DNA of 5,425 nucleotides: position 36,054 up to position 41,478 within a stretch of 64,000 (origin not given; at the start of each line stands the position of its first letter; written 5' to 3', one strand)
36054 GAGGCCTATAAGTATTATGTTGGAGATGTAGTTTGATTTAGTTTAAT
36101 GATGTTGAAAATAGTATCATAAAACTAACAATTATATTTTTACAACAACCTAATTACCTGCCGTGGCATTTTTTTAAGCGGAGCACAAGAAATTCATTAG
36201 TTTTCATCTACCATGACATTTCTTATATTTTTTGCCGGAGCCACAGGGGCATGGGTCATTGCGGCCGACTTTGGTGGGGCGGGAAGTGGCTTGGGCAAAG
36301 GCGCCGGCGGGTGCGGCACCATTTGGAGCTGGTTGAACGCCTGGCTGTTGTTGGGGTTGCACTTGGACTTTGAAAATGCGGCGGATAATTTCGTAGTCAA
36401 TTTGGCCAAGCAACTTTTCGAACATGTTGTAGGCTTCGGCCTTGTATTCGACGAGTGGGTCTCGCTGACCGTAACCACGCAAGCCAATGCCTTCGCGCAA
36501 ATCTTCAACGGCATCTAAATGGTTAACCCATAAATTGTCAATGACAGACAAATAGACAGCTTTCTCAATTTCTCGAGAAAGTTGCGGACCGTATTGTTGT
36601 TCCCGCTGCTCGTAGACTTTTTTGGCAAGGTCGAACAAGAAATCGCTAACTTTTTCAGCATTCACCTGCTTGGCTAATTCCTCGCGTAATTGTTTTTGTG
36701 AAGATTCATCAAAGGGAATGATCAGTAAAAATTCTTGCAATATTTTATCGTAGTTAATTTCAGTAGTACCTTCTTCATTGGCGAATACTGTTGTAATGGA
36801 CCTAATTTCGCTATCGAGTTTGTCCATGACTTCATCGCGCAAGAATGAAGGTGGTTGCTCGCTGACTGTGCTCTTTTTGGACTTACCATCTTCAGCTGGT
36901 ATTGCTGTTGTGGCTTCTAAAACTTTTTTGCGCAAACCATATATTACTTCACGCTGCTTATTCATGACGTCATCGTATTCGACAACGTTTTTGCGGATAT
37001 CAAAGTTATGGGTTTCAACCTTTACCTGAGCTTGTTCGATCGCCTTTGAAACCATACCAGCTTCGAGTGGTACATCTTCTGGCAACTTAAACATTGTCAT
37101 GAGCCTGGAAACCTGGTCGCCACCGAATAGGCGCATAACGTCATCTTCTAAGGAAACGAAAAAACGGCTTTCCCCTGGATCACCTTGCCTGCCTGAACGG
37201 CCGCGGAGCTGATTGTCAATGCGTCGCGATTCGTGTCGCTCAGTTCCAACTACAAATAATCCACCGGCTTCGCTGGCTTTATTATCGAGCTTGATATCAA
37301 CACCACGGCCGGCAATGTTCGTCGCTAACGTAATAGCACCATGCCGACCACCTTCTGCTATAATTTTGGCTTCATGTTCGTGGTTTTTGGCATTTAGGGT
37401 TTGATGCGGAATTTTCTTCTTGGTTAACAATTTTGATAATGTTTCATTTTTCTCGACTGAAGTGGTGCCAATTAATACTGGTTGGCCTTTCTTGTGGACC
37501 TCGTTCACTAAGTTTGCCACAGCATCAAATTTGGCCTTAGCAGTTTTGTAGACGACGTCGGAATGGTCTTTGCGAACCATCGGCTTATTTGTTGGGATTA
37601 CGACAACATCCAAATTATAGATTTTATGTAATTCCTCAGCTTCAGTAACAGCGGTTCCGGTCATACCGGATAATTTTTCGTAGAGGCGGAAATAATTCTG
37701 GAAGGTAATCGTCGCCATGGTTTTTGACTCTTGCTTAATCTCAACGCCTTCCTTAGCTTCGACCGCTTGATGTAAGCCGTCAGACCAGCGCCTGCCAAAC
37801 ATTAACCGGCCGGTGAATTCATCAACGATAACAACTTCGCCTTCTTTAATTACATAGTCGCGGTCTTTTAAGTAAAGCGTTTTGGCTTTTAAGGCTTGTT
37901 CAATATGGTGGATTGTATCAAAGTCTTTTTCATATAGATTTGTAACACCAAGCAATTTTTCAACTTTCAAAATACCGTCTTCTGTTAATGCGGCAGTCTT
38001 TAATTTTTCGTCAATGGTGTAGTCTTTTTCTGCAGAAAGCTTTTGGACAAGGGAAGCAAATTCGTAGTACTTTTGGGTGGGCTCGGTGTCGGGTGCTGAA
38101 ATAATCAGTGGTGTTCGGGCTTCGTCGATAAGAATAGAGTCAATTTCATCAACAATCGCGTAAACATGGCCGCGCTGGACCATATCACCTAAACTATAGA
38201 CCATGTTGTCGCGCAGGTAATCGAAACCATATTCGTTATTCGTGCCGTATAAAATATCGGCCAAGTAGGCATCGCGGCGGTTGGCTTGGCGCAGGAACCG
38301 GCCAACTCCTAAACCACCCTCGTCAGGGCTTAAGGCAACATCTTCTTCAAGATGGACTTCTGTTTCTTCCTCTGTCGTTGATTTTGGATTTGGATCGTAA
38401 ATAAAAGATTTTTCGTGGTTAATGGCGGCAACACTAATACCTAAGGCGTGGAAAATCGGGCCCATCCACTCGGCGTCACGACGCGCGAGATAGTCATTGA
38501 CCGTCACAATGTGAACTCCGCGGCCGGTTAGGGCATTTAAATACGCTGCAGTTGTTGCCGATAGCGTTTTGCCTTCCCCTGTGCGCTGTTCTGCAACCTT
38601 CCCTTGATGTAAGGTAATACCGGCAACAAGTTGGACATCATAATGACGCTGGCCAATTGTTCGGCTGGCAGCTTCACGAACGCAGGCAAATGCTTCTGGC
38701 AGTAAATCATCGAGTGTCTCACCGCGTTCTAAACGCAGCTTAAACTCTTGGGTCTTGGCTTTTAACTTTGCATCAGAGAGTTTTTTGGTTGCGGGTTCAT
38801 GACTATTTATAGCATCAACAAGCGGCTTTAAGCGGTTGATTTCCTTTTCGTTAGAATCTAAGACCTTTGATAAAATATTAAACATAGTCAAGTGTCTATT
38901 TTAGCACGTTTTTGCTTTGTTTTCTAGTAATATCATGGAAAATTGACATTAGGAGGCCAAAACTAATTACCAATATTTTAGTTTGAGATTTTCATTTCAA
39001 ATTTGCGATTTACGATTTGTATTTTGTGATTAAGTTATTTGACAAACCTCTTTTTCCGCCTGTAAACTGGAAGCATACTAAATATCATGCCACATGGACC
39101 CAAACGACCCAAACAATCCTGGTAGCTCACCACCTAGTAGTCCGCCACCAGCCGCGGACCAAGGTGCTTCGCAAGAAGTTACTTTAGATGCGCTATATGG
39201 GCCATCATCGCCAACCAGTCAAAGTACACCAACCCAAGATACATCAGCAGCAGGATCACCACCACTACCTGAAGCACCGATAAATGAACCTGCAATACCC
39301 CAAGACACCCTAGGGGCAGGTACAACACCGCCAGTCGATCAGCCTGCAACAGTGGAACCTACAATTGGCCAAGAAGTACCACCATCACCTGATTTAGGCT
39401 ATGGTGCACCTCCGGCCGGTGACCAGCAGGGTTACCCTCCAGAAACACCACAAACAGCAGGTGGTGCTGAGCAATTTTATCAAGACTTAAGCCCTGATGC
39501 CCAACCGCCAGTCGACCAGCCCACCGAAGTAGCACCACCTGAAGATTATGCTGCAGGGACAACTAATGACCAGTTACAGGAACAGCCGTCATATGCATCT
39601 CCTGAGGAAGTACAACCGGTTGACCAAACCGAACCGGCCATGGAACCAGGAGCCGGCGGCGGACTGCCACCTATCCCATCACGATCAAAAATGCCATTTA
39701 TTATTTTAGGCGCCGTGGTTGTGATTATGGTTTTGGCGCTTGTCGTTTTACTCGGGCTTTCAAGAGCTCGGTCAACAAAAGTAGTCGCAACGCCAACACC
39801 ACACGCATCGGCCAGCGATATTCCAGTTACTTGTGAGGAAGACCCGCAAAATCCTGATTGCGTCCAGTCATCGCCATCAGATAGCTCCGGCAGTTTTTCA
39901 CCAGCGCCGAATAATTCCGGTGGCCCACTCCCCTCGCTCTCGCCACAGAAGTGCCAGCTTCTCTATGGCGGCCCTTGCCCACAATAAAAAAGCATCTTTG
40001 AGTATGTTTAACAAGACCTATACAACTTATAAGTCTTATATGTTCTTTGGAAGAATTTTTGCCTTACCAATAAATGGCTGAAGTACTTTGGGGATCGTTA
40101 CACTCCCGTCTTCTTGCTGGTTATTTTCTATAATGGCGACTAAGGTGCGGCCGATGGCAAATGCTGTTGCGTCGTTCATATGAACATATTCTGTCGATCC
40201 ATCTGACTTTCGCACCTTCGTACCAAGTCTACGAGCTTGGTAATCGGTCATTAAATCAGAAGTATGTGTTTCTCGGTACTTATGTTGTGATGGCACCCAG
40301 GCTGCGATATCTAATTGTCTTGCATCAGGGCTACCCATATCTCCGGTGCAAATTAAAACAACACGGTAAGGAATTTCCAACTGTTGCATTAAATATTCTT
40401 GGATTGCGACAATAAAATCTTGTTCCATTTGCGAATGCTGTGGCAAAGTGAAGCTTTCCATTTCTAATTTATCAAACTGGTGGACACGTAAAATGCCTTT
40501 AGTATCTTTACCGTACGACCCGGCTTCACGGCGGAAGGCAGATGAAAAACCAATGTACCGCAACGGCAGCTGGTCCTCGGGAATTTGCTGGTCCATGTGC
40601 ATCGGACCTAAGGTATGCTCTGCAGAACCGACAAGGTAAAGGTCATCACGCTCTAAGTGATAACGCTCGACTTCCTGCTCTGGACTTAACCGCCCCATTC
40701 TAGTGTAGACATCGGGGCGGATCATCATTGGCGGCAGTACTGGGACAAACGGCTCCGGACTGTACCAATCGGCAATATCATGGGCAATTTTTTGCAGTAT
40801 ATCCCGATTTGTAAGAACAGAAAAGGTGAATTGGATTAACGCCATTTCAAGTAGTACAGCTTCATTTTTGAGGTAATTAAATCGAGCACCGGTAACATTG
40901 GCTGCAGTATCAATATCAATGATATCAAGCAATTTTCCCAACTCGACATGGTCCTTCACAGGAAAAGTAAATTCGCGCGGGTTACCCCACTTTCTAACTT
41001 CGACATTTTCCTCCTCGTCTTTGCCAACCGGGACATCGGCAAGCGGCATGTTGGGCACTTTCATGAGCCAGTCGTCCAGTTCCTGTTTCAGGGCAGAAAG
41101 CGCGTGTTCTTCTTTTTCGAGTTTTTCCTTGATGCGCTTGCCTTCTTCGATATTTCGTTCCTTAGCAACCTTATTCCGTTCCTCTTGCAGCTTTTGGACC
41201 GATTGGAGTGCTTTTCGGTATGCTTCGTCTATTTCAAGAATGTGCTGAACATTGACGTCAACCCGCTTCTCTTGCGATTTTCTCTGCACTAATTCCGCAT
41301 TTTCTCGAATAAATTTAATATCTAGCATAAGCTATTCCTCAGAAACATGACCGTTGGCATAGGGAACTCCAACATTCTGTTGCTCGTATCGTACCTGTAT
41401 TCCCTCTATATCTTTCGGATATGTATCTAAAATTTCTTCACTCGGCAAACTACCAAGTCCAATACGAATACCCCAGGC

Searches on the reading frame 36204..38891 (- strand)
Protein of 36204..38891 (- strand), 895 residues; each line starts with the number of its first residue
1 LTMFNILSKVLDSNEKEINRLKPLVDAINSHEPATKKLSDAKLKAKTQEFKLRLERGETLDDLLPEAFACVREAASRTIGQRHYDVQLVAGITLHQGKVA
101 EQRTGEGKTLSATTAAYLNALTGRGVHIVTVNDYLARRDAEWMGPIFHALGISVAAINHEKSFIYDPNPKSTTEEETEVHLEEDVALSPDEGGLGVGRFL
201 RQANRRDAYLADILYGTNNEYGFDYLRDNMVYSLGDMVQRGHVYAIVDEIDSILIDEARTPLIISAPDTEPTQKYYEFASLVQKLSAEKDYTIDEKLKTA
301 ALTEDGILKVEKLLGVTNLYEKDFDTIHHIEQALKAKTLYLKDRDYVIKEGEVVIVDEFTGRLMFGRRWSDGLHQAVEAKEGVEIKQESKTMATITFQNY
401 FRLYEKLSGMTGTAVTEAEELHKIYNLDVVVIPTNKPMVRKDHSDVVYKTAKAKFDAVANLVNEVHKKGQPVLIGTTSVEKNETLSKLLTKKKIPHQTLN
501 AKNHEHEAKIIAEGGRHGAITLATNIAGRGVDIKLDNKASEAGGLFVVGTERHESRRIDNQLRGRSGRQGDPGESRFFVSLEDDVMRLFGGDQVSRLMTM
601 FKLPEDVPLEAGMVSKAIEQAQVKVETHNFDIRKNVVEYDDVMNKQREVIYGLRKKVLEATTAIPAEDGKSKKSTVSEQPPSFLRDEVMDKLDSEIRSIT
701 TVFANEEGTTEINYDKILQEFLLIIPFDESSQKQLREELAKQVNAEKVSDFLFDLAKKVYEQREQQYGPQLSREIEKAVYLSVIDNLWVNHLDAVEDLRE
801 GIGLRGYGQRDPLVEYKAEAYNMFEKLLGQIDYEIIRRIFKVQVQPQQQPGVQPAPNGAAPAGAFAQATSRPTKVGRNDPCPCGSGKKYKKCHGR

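Call 48: search_protein_families(library=pfam, proteins=[window:36204-38891:-], max_evalue=0.001)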
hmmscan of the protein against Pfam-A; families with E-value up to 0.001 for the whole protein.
window:36204-38891:- (895 aa): 6 families
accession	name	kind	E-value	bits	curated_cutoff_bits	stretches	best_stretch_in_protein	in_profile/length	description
PF07517.20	SecA_DEAD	-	1.8e-121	405.4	24.6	1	9-421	3-289/290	SecA DEAD-like domain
PF21090.3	P-loop_SecA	-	3.2e-75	252.7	27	2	437-538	1-102/205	SecA P-loop domain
PF07516.18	SecA_SW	-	9.3e-57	192.8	26.7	1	608-843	1-200/200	SecA Wing and Scaffold domain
PF01043.26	SecA_PP_bind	-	3.5e-41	140.7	23.5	1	272-378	3-110/110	SecA preprotein cross-linking domain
PF02810.21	SEC-C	-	1.5e-10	41.2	20.4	1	877-895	1-19/19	SEC-C motif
PF00271.37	Helicase_C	-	4.3e-05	24.2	23.5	1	454-569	2-109/110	Helicase conserved C-terminal domain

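Call 55: find_homologous_proteins(query=window:36204-38891:-, max_evalue=1e-50)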
Query window:36204-38891:- (895 aa): 8000 proteins with E <= 1e-50 among 8000 candidates; the best 120 are listed.
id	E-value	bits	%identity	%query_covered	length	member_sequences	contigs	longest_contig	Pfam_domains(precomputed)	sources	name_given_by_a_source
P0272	0.0e+0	1997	100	100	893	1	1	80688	PF07517.21,PF07516.19,PF21090.4,PF02810.22,PF01043.27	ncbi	-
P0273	0.0e+0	1507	75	100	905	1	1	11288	PF07517.21,PF07516.19,PF21090.4,PF02810.22,PF01043.27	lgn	-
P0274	0.0e+0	1452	72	100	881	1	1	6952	PF07517.21,PF07516.19,PF21090.4,PF02810.22,PF01043.27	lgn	-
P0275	0.0e+0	1283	63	99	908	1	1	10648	PF07517.21,PF07516.19,PF21090.4,PF02810.22,PF00271.38,PF01043.27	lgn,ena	-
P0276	0.0e+0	1277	63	99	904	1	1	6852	PF07517.21,PF07516.19,PF21090.4,PF02810.22,PF00271.38,PF01043.27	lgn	-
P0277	0.0e+0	1276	62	99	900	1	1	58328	PF07517.21,PF07516.19,PF21090.4,PF02810.22,PF00271.38,PF01043.27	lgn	-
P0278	0.0e+0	1276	63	99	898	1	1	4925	PF07517.21,PF07516.19,PF21090.4,PF02810.22,PF01043.27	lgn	-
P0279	0.0e+0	1271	63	99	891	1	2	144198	PF07517.21,PF07516.19,PF21090.4,PF02810.22,PF01043.27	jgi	-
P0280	0.0e+0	1264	62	100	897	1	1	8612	PF07517.21,PF07516.19,PF21090.4,PF02810.22,PF00271.38,PF01043.27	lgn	-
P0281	0.0e+0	1263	63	99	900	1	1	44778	PF07517.21,PF07516.19,PF21090.4,PF02810.22,PF00271.38,PF01043.27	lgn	-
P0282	0.0e+0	1262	61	100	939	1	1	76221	PF07517.21,PF07516.19,PF21090.4,PF02810.22,PF00271.38,PF01043.27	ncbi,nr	ncbi:MAG: preprotein translocase subunit SecA [Patescibacteria group bacterium]|nr:preprotein transl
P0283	0.0e+0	1259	61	100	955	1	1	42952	PF07517.21,PF07516.19,PF21090.4,PF00271.38,PF01043.27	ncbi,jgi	jgi:preprotein translocase subunit SecA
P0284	0.0e+0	1258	63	99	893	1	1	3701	PF07517.21,PF07516.19,PF21090.4,PF02810.22,PF01043.27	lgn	-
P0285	0.0e+0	1256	62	99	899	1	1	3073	PF07517.21,PF07516.19,PF21090.4,PF02810.22,PF01043.27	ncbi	-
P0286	0.0e+0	1256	62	100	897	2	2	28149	PF07517.21,PF07516.19,PF21090.4,PF02810.22,PF00271.38,PF01043.27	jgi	jgi:preprotein translocase subunit SecA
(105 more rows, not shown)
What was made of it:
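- SecA relatives place the window in Patescibacteria (call 55).
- Tried and rejected: Taxonomy was therefore inferred from SecA relatives (call 55).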

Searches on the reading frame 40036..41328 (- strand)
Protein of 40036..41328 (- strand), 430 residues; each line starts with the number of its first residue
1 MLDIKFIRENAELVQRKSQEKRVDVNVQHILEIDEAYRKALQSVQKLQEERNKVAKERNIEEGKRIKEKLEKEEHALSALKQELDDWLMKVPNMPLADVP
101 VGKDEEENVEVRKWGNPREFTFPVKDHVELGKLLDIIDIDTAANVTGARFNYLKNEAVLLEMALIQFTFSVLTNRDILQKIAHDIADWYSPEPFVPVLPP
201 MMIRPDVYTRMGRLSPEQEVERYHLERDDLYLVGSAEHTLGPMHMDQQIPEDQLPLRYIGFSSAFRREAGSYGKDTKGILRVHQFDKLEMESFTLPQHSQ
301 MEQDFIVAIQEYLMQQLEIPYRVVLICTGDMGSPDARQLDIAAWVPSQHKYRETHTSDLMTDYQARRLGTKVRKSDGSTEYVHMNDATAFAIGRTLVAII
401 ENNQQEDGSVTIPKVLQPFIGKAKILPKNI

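Call 48: search_protein_families(library=pfam, proteins=[window:40036-41328:-], max_evalue=0.001)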
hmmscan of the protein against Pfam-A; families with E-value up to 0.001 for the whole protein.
window:40036-41328:- (430 aa): 2 families
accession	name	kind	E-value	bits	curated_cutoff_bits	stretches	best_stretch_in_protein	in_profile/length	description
PF00587.30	tRNA-synt_2b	-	4.1e-31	108.9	29.3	1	227-403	8-179/179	tRNA synthetase class II core domain (G, H, P, S and T)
PF02403.27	Seryl_tRNA_N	-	3.2e-17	63.2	28.2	1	1-95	1-108/108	Seryl-tRNA synthetase N-terminal domain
